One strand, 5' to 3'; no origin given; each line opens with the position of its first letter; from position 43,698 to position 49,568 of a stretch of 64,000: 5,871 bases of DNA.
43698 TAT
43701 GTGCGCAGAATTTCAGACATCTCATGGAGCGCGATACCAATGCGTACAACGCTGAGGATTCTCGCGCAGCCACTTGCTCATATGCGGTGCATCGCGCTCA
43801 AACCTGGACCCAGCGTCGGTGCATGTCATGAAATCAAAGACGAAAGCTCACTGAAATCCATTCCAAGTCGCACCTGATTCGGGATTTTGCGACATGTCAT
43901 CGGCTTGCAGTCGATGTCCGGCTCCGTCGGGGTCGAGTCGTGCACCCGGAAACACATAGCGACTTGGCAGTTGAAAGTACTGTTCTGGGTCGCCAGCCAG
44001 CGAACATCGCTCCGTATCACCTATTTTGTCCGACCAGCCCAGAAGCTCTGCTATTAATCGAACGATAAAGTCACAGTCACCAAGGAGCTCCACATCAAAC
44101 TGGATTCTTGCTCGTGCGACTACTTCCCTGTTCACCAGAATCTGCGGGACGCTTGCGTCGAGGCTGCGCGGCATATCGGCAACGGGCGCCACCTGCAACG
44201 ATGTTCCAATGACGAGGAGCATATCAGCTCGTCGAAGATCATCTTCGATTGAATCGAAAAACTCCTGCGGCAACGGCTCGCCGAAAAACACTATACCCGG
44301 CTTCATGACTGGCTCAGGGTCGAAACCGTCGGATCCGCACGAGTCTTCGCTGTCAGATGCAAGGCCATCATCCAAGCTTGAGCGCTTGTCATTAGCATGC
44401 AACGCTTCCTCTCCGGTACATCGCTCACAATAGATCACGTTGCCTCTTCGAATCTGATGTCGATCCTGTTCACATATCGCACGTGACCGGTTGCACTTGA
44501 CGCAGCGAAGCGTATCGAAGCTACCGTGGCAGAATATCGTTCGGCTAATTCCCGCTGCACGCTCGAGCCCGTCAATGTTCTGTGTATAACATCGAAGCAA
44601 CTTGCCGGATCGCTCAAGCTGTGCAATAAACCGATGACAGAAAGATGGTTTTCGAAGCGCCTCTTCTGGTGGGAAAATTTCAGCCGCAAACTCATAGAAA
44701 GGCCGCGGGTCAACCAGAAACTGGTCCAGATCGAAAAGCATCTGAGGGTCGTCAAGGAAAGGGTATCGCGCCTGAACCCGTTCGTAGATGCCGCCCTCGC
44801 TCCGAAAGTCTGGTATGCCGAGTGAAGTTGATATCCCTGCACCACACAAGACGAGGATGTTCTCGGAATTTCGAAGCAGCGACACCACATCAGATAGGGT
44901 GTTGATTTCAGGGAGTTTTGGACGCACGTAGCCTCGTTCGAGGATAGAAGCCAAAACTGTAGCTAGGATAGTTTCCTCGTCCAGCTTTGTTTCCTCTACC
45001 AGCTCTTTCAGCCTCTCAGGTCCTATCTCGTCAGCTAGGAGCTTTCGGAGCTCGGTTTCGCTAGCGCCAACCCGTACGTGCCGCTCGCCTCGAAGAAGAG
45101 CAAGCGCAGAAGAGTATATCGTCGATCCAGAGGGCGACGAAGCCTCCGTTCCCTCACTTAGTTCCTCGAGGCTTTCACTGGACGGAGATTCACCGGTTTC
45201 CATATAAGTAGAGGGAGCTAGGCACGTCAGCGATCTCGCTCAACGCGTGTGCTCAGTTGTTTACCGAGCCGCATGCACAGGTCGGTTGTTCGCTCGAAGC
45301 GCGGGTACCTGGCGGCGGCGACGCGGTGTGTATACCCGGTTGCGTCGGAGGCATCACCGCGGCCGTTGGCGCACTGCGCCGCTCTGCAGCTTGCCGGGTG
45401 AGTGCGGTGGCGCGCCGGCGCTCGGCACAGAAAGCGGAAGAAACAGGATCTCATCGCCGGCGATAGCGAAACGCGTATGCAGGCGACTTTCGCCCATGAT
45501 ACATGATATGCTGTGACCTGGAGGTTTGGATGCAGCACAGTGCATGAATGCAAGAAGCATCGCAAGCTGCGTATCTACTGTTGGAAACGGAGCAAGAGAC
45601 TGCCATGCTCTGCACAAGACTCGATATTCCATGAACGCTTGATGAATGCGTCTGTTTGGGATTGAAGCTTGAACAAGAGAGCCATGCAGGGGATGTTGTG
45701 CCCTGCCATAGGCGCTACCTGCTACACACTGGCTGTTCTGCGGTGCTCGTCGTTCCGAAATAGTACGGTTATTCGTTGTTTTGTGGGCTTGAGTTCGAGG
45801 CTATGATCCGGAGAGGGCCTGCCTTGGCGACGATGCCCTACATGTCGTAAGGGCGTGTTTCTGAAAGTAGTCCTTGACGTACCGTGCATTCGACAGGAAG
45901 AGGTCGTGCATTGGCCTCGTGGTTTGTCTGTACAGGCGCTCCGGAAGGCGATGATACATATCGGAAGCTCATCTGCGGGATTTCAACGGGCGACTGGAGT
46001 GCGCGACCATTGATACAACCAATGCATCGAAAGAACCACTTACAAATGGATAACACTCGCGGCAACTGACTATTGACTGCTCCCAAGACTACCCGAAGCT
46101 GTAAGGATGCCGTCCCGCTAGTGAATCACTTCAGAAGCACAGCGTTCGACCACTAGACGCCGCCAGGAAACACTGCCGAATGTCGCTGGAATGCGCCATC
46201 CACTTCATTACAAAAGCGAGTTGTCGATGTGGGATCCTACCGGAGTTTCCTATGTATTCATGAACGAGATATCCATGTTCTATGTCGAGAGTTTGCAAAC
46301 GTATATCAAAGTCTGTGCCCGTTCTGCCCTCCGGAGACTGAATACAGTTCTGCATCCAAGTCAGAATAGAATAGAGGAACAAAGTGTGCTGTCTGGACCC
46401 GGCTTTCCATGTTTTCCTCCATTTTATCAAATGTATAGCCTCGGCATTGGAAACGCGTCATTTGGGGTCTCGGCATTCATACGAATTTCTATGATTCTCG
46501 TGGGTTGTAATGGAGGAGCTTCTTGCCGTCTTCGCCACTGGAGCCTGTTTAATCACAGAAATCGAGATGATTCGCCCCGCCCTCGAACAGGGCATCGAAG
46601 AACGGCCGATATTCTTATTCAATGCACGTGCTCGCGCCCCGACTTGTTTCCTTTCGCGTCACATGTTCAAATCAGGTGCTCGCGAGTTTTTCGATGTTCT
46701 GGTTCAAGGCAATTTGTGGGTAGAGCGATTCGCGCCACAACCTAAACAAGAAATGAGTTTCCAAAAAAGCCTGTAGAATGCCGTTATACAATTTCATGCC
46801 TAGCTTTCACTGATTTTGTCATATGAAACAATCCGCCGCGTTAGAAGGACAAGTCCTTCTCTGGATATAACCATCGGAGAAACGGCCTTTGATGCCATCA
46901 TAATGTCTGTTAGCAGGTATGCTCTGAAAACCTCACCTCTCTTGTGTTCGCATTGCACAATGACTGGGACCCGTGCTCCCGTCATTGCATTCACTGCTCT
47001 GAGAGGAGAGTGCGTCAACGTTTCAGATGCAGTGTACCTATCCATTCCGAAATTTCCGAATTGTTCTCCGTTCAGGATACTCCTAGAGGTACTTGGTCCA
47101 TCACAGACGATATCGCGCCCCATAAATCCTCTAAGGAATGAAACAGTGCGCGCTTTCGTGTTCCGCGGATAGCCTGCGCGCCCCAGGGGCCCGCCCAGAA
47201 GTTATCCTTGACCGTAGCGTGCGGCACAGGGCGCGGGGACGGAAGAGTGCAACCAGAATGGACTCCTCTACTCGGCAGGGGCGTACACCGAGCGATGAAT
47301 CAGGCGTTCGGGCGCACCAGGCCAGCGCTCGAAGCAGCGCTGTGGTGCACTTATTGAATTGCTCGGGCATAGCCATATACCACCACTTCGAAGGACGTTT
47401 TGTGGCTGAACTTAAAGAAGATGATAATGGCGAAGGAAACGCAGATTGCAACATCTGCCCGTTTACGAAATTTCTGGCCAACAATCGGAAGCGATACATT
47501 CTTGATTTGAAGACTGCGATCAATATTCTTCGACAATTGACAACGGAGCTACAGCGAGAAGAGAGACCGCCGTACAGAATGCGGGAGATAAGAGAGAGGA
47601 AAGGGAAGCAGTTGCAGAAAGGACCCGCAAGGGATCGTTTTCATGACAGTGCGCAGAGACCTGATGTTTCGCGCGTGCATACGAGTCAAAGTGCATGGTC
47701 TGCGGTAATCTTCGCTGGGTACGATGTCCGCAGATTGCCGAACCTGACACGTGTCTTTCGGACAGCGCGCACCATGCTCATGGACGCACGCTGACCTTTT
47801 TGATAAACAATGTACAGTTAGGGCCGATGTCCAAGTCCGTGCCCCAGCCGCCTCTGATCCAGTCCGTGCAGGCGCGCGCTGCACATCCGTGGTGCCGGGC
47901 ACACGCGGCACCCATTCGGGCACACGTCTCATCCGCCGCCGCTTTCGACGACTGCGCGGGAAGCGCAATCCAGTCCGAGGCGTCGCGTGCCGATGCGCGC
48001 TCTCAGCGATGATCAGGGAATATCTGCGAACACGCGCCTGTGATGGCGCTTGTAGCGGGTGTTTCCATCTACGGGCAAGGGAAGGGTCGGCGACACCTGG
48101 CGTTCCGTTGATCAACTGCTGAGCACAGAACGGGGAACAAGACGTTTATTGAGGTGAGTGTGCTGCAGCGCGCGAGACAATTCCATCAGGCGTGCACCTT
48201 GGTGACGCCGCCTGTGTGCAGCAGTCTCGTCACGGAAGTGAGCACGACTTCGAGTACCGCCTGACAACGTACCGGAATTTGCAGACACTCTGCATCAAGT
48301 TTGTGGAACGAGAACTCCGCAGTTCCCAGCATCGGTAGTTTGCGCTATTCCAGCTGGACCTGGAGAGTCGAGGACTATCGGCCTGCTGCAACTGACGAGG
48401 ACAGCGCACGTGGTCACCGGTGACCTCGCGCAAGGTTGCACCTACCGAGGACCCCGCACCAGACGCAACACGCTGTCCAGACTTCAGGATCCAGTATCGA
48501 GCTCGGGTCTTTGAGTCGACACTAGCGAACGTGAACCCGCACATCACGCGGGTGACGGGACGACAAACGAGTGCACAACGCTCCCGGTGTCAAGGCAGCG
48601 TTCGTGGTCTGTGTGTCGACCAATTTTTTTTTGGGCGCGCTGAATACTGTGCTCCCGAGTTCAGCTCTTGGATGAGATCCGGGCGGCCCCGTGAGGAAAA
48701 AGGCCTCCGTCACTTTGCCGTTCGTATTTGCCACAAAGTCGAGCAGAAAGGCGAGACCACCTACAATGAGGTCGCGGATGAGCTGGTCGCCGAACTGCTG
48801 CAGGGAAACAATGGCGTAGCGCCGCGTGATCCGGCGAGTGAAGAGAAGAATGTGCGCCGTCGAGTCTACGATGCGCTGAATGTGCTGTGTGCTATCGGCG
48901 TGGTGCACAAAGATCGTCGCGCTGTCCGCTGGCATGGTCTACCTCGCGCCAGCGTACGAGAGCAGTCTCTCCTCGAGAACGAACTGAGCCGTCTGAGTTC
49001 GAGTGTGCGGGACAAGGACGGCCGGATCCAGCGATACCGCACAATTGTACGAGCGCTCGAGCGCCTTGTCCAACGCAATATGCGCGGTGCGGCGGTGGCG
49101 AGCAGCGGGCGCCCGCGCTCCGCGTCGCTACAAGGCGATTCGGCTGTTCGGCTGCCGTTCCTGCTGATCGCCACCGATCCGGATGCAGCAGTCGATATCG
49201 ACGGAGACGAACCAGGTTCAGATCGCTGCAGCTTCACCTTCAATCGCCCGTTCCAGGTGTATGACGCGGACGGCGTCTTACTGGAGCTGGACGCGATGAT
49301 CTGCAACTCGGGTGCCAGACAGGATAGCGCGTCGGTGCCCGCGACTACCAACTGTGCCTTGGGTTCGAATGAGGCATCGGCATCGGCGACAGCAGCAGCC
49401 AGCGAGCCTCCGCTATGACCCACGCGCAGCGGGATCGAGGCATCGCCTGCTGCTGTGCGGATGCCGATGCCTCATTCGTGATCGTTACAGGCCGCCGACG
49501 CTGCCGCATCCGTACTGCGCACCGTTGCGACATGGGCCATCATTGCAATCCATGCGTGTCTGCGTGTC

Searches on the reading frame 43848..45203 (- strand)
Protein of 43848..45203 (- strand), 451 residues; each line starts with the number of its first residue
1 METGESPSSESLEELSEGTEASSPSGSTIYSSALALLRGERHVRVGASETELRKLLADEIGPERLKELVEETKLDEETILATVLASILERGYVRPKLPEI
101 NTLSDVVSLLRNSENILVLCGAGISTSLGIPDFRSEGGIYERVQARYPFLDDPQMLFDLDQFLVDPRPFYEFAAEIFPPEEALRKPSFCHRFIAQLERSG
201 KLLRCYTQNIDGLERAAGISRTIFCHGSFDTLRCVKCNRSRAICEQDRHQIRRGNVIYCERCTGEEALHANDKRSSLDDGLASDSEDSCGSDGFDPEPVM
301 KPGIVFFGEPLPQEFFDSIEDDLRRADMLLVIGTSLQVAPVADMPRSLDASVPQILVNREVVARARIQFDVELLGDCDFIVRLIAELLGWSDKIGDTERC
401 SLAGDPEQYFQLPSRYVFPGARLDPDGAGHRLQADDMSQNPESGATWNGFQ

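Call 43: search_protein_families(library=pfam, proteins=[window:43848-45203:-], max_evalue=0.001)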
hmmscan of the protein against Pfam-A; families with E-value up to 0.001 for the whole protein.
window:43848-45203:- (451 aa): 1 family
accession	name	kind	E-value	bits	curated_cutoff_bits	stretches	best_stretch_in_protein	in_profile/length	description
PF02146.23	SIR2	-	1.5e-54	185.1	24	1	121-340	1-180/180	Sir2 family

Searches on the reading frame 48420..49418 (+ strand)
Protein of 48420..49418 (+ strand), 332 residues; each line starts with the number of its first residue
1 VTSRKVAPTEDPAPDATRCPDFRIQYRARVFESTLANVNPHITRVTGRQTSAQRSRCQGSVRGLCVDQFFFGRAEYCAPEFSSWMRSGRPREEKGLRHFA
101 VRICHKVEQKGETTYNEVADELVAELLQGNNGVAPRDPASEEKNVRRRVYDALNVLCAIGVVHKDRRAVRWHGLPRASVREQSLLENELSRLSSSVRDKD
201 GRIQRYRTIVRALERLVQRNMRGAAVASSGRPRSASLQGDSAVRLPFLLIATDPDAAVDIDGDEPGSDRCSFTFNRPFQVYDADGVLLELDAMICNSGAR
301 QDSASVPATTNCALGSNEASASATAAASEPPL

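Call 43: search_protein_families(library=pfam, proteins=[window:48420-49418:+], max_evalue=0.001)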
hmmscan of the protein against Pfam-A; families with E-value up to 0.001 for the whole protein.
window:48420-49418:+ (332 aa): 2 families
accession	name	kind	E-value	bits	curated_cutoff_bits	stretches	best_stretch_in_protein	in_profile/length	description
PF02319.26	E2F_TDP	-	8.6e-17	61.1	25.7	1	93-173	2-65/65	E2F/DP family winged-helix DNA-binding domain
PF08781.15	DP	-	7.6e-11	42.5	24.7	1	182-293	3-106/138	Transcription factor DP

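Call 44: find_homologous_proteins(query=window:48420-49418:+, max_evalue=1e-10)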
Query window:48420-49418:+ (332 aa): 2883 proteins with E <= 1e-10 among 8000 candidates; the best 120 are listed.
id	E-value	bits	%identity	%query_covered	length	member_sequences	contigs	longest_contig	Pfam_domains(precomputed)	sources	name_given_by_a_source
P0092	2.8e-212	722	98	100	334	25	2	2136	PF02319.27,PF08781.16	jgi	jgi:hypothetical protein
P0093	1.7e-97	345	76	64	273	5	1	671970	PF02319.27,PF08781.16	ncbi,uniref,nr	ncbi:hypothetical protein F1559_004428 [Cyanidiococcus yangmingshanensis]|uniref:E2F/DP family winge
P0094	2.5e-92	328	67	73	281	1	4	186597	PF02319.27,PF08781.16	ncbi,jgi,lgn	jgi:hypothetical protein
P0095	6.9e-51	192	47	69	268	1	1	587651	PF02319.27,PF08781.16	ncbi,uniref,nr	ncbi:hypothetical protein CDCA_CDCA03G0816 [Cyanidium caldarium]|uniref:Transcription factor DP n=1 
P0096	3.8e-45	173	46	62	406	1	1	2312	PF02319.27,PF08781.16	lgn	-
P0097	7.8e-40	155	40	63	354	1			PF02319.27,PF08781.16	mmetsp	mmetsp:Transcript_25793/g.75222 ORF Transcript_25793/g.75222 Transcript_25793/m.75222 type:complete 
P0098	2.3e-39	154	29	78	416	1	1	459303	PF02319.27,PF08781.16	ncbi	ncbi:UNVERIFIED_CONTAM: hypothetical protein FKN15_075228 [Acipenser sinensis]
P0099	4.5e-38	150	39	67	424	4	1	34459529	PF02319.27,PF08781.16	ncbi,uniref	ncbi:transcription factor Dp-2 isoform X3 [Sardina pilchardus]|uniref:transcription factor Dp-2 isof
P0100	1.9e-37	148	38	63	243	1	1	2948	PF02319.27,PF08781.16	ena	-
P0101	2.0e-37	148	41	59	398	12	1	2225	PF02319.27,PF08781.16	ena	-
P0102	2.7e-37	147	40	63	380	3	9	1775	PF02319.27,PF08781.16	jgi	-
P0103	1.4e-36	145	37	67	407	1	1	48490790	PF02319.27,PF08781.16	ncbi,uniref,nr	ncbi:transcription factor Dp-2 isoform X2 [Danio aesculapii]|uniref:transcription factor Dp-2 isofor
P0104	2.0e-36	144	38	67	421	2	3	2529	PF02319.27,PF08781.16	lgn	-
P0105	2.1e-36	144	37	67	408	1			PF02319.27,PF08781.16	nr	nr:Tfdp2 protein [Danio rerio]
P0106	2.2e-36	144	39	58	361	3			PF02319.27,PF08781.16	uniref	uniref:Transcription factor n=2 Tax=Cyprinus carpio TaxID=7962 RepID=A0A9J7XMY3_CYPCA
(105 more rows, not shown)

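Call 45: find_encoding_contigs(protein=P0095, flank=10000, max_places=2)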
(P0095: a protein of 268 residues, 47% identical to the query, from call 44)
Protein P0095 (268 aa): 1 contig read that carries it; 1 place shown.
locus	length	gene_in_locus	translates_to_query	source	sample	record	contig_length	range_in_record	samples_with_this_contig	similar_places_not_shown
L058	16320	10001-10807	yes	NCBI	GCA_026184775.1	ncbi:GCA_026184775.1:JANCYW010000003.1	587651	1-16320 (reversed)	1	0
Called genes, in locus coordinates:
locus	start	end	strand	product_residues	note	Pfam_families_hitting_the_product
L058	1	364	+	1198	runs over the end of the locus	PF05708:Peptidase_C92 (weak), PF00027:cNMP_binding, PF00153:Mito_carr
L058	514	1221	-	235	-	PF04483:DUF565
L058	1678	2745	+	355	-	PF00056:Ldh_1_N, PF02866:Ldh_1_C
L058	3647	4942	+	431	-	PF00226:DnaJ, PF01556:DnaJ_C, PF00684:DnaJ_CXXCXGXG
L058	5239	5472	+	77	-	-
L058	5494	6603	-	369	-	-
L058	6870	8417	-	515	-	-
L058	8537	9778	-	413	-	PF02146:SIR2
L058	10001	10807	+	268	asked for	PF02319:WHD_E2F_TDP, PF08781:DP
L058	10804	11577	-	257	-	-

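Call 46: find_encoding_contigs(protein=P0093, flank=10000, max_places=2)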
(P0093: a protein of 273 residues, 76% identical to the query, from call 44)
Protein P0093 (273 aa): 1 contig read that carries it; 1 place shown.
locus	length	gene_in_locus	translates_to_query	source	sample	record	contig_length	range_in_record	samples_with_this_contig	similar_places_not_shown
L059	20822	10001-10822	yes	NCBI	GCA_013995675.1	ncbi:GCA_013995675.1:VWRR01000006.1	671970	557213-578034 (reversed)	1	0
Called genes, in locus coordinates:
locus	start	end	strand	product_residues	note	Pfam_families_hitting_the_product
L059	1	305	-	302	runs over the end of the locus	-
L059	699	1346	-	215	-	PF05180:zf-DNL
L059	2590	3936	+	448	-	PF00447:HSF_DNA-bind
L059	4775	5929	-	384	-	PF00076:RRM_1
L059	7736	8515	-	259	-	PF02146:SIR2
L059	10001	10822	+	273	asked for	PF02319:WHD_E2F_TDP, PF08781:DP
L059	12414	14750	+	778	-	PF00069:Pkinase, PF07714:PK_Tyr_Ser-Thr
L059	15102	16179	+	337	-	PF01040:UbiA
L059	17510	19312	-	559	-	PF24817:WD40_WDHD1_1st (faint), PF00400:WD40 (faint), PF08662:eIF2A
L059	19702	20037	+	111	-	-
